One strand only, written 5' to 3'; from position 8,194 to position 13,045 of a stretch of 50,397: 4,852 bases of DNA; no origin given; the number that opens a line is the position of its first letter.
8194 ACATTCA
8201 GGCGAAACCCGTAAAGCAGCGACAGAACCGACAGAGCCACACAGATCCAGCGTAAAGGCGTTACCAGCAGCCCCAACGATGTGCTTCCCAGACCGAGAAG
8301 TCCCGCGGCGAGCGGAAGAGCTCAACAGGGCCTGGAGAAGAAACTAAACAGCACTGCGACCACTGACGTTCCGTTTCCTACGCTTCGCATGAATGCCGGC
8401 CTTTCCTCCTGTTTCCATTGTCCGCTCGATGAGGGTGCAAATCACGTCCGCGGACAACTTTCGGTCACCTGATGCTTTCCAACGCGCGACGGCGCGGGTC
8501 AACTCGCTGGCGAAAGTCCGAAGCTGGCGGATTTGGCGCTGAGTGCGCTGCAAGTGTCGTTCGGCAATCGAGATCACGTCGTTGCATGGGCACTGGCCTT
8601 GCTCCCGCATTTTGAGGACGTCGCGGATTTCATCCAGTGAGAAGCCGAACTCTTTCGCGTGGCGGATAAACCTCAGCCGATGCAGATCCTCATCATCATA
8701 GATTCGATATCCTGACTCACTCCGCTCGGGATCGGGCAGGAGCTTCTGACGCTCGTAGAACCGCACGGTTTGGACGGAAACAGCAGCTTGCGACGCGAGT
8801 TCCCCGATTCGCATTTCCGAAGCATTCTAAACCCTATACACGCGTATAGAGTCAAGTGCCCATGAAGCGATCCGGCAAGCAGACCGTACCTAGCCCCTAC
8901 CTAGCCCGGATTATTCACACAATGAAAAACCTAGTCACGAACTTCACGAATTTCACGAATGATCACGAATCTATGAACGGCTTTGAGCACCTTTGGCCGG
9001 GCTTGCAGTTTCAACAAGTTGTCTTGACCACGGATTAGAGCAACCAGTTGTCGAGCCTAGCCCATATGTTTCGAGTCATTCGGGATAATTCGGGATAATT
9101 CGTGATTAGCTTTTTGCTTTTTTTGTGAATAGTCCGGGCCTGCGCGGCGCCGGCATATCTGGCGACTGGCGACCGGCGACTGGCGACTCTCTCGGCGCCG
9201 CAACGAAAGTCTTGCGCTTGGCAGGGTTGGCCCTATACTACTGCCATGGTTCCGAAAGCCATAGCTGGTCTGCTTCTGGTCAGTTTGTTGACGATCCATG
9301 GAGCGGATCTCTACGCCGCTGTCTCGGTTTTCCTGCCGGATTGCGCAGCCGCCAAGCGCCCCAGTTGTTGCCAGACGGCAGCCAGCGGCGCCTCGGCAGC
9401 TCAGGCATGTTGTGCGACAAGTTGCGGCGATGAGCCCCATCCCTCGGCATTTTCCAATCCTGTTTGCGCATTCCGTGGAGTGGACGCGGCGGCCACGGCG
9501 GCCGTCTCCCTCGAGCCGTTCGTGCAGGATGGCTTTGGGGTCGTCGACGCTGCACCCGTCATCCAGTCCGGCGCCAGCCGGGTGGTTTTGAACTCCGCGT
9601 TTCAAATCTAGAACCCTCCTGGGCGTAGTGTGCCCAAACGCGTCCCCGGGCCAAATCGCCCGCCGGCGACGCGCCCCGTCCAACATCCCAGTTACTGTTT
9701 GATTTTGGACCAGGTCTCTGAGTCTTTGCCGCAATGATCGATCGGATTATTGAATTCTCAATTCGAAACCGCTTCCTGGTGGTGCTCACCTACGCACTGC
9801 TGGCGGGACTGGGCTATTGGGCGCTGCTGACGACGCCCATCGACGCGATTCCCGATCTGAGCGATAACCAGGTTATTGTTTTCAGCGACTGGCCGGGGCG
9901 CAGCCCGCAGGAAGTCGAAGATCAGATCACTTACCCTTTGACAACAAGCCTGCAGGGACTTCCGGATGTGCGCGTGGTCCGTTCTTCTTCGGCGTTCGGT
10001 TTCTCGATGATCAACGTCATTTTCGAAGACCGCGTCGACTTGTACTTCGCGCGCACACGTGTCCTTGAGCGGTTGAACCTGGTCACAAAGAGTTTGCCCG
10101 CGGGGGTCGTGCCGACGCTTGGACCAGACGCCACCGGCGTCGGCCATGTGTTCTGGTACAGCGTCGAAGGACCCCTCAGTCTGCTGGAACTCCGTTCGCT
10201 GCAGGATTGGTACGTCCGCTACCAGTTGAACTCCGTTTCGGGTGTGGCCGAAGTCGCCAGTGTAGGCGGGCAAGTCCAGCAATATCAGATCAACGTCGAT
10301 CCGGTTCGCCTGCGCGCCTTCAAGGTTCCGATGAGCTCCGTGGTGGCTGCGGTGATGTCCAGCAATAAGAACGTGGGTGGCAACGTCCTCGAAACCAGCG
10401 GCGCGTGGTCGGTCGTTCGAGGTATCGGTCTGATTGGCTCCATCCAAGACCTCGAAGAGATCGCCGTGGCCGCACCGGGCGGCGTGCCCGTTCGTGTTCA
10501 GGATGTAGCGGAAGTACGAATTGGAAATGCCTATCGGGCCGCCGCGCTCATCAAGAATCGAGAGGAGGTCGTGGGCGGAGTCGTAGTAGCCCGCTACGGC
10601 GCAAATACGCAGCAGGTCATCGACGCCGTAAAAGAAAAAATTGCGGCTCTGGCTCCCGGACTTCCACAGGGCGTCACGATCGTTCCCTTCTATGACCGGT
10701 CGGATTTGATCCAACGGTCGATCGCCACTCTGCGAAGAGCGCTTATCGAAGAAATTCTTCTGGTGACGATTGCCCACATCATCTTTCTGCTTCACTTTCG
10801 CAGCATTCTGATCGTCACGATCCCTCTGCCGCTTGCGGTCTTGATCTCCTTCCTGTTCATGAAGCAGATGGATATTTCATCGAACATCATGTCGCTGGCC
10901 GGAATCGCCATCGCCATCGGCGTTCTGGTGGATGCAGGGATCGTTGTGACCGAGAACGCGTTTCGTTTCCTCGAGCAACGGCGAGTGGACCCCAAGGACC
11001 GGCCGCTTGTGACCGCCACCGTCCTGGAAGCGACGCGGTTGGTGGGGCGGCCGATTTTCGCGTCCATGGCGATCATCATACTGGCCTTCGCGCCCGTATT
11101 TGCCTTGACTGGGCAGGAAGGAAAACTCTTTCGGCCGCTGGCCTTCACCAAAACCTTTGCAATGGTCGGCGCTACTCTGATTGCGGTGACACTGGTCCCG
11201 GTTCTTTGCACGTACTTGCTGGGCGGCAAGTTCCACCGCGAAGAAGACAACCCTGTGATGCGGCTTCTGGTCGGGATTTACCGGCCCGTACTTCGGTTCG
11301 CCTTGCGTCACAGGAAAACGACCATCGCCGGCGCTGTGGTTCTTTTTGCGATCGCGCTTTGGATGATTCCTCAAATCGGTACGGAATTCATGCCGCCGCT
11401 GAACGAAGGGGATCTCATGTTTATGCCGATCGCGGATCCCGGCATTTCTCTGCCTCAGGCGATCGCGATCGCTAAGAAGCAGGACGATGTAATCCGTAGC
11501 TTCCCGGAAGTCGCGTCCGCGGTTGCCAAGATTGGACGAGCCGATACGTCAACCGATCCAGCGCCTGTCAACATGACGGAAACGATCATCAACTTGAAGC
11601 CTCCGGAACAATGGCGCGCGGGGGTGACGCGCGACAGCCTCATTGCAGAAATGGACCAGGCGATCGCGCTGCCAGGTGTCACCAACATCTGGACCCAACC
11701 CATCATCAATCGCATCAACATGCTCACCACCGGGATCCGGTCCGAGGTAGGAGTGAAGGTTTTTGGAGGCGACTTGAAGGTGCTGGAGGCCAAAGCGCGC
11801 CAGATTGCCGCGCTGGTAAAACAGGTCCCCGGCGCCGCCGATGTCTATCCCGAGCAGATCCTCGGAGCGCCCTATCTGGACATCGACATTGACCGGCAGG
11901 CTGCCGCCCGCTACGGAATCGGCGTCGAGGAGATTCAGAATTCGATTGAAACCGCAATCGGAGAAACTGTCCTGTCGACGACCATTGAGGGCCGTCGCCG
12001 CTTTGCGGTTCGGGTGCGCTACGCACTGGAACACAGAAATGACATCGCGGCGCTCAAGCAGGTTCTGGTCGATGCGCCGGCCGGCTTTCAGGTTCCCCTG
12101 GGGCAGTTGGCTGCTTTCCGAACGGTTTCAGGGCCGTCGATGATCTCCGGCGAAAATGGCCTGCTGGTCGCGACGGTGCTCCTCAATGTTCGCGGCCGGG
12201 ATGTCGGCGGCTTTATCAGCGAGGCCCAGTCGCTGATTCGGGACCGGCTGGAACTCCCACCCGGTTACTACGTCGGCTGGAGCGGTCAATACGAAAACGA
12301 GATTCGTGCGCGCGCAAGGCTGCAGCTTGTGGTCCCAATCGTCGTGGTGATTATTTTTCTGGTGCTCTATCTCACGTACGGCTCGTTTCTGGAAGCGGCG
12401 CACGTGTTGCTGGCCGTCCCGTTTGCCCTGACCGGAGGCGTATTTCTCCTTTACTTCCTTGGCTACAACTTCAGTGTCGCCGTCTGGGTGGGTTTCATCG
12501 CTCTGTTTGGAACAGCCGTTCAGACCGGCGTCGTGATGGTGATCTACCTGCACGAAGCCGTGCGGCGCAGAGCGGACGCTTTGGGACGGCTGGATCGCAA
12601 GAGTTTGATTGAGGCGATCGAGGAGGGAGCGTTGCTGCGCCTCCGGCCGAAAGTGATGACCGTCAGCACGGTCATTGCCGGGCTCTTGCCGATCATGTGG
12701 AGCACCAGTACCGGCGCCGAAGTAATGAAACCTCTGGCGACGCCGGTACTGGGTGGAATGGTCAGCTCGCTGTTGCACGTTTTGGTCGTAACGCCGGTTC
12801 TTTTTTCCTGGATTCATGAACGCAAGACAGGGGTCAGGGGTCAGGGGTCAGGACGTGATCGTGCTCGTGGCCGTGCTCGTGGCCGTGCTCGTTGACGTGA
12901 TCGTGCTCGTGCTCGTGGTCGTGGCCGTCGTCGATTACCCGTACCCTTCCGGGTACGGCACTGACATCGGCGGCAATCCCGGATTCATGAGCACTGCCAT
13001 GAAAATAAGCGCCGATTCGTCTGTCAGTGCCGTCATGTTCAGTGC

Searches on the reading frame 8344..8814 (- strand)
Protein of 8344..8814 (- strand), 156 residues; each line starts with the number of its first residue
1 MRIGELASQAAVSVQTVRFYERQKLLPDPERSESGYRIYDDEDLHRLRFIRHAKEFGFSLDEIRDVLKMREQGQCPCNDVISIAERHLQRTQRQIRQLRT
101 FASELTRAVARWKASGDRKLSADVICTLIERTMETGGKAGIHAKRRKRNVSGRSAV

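Call 7: search_protein_families(library=pfam, proteins=[window:8344-8814:-], max_evalue=0.01)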
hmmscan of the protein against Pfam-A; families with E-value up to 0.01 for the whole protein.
window:8344-8814:- (156 aa): 3 families
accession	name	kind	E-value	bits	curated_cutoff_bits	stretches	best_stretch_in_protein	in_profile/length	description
PF13411.12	MerR_1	-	4.8e-22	78.3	21.6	1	1-68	1-67/69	MerR HTH family regulatory protein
PF09278.17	MerR-DNA-bind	-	1.3e-19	71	25.4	1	44-107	1-64/65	MerR, DNA binding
PF00376.29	MerR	-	1.9e-14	53.6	28.2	1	2-39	1-38/38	MerR family regulatory protein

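Call 76: search_protein_families(library=ncbifam, proteins=[window:8344-8814:-], max_evalue=1e-10)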
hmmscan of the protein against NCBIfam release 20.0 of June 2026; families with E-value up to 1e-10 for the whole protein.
window:8344-8814:- (156 aa): 11 families
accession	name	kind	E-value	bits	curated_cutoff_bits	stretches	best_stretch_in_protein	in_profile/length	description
NF007069.0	PRK09514.1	equivalog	3.4e-32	111.3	143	1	2-108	3-110/141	Zn(2+)-responsive transcriptional regulator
TIGR02051.1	MerR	equivalog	5.6e-32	110.6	150.85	1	2-117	1-114/124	mercury resistance transcriptional regulator MerR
TIGR02047.1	CadR-PbrR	equivalog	2.8e-30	105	151.45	1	1-109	1-109/127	Cd(II)/Pb(II)-responsive transcriptional regulator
TIGR02043.1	ZntR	equivalog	4.1e-30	104.6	167.95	1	1-107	2-109/131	Zn(2+)-responsive transcriptional regulator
TIGR02044.1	CueR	equivalog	1.1e-26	93.3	147.4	1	1-121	1-119/127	Cu(I)-responsive transcriptional regulator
NF010315.0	PRK13752.1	subfamily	1.7e-20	73.5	261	1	2-129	9-129/144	mercury resistance transcriptional regulator MerR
NF041849.1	trans_regNmlR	equivalog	9.2e-15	54.7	175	1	1-113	1-113/117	stress response transcriptional regulator NmlR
NF007590.0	PRK10227.1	equivalog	9.7e-14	51.6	244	1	1-117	1-115/135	Cu(I)-responsive transcriptional regulator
TIGR02054.1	MerD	equivalog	1.1e-13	51.8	103.65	1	2-94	5-95/120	mercuric resistance transcriptional repressor MerD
NF050798.1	TF_FtsR_Actino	equivalog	2.3e-12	47.5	150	1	11-91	16-97/223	transcriptional regulator FtsR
TIGR01950.1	SoxR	equivalog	1.4e-11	44.4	116.9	1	1-108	2-109/142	redox-sensitive transcriptional activator SoxR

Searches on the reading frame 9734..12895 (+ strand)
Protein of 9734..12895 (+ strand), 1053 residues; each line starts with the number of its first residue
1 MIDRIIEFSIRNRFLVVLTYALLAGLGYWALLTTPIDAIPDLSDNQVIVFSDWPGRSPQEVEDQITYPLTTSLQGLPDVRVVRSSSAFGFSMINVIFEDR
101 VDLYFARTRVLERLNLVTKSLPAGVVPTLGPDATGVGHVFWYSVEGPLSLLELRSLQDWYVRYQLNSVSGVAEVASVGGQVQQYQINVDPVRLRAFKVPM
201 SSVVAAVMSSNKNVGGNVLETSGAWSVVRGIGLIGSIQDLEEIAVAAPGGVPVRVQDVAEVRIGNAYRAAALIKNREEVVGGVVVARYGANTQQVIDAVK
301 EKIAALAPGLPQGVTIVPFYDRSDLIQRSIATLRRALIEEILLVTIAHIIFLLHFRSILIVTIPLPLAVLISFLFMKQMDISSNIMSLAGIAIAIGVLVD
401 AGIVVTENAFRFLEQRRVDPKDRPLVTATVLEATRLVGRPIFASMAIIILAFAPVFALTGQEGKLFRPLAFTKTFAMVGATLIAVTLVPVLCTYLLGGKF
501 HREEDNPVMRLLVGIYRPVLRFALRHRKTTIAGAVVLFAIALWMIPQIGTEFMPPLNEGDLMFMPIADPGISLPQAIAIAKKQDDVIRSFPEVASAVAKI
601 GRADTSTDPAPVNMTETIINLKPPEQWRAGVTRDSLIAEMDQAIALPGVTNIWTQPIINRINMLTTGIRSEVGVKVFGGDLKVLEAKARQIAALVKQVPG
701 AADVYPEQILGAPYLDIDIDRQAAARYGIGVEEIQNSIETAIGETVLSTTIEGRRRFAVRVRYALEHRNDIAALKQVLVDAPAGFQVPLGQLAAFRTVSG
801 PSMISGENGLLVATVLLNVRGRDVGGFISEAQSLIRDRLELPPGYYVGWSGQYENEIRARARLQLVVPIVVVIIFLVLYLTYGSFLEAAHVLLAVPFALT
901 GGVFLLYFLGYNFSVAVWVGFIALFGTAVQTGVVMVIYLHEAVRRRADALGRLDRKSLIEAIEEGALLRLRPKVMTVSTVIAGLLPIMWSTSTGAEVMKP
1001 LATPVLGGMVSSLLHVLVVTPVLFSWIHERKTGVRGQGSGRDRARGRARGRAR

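Call 37: search_protein_families(library=pfam, proteins=[window:9734-12895:+], max_evalue=0.0001)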
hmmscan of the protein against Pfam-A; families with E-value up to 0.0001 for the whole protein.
window:9734-12895:+ (1053 aa): 1 family
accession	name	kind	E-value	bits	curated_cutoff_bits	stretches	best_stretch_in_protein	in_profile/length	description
PF00873.25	ACR_tran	-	7.3e-250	832.2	28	1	5-1028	1-1021/1021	AcrB/AcrD/AcrF family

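Call 76: search_protein_families(library=ncbifam, proteins=[window:9734-12895:+], max_evalue=1e-10)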
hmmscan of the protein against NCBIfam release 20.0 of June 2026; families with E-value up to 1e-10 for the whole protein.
window:9734-12895:+ (1053 aa): 11 families
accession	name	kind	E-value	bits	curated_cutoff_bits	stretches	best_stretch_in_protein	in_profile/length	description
TIGR00914.1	2A0601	subfamily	0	1119.3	701.45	1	1-1036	1-1044/1051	CusA/CzcA family heavy metal efflux RND transporter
NF033617.1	RND_permease_2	subfamily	3e-141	472.4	1250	1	15-1028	10-1008/1009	multidrug efflux RND transporter permease subunit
NF000282.2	RND_permease_1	subfamily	2.7e-116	389.7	1250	1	11-1028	7-1028/1029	multidrug efflux RND transporter permease subunit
TIGR00915.1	2A0602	subfamily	2.1e-102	343.8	940.35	1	14-1028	11-1029/1050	efflux RND transporter permease subunit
NF007905.0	PRK10614.1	equivalog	7.1e-81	272.3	1774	1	18-1030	19-1011/1025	multidrug efflux RND transporter permease subunit MdtC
NF007798.0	PRK10503.1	equivalog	1.5e-80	271.1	1584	1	20-1025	29-1020/1040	MdtB/MuxB family multidrug efflux RND transporter permease subunit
NF007133.0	PRK09579.1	equivalog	8.4e-75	252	1763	2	10-597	8-594/1017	multidrug efflux RND transporter permease subunit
NF007131.0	PRK09577.1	equivalog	6.8e-73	245.9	1768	1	17-1027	14-1022/1045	multidrug efflux RND transporter permease subunit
NF007842.1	PRK10555.1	equivalog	2.8e-68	230.7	1854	1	14-1030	11-1029/1036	multidrug efflux RND transporter permease AcrD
NF000037.1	RND_perm_OqxB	exception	5.9e-64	216.4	2200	1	12-1027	11-1034/1050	multidrug efflux RND transporter permease subunit OqxB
NF011706.2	PRK15127.1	equivalog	3.9e-60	203.8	2150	2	21-496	19-497/1049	multidrug efflux RND transporter permease subunit AcrB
